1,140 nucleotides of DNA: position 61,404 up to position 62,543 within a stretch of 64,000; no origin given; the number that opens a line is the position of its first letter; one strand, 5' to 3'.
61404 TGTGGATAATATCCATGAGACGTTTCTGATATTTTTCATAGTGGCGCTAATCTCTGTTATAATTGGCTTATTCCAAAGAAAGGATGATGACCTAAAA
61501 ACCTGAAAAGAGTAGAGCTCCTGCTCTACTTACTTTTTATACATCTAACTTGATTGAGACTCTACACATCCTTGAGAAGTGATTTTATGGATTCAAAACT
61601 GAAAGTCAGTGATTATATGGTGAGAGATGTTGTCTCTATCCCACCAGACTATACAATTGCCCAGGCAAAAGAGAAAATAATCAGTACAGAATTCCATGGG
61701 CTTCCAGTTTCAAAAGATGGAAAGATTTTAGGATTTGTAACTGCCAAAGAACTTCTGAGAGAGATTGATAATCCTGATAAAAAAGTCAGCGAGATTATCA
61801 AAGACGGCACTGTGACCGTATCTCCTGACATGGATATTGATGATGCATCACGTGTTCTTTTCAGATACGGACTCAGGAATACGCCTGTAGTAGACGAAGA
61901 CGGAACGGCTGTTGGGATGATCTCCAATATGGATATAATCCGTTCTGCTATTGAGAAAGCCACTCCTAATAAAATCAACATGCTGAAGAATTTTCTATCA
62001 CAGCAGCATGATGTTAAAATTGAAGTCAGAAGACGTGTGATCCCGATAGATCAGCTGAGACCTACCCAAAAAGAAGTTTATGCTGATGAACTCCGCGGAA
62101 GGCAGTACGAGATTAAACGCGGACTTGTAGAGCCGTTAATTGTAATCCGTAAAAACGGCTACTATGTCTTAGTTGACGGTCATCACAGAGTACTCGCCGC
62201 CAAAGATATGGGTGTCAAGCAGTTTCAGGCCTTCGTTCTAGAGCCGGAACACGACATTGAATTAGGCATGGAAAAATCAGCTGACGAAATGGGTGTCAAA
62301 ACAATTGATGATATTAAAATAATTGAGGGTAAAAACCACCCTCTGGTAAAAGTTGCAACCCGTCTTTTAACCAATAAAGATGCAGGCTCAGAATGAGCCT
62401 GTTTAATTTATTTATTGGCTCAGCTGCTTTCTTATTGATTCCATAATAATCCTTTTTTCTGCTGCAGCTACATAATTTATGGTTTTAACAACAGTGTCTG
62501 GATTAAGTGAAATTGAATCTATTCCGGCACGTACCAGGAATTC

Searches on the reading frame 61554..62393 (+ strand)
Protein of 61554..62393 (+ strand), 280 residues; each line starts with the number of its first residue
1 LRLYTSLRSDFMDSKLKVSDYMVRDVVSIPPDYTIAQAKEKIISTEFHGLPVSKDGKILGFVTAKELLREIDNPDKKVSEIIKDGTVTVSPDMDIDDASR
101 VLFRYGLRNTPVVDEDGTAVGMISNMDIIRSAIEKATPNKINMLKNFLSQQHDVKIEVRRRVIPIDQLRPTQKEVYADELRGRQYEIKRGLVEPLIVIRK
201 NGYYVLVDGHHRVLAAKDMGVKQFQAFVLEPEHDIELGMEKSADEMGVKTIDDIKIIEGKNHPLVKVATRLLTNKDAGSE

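Call 45: search_protein_families(library=pfam, proteins=[window:61554-62393:+], max_evalue=0.001)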
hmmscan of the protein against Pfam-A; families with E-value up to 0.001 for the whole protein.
window:61554-62393:+ (280 aa): 2 families
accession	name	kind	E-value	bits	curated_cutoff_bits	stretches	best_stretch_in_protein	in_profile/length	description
PF00571.33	CBS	-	2e-24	86.1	24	2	18-71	1-55/57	CBS domain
PF08857.17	ParBc_2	-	0.00083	20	23.6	0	163-228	3-78/158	Putative ParB-like nuclease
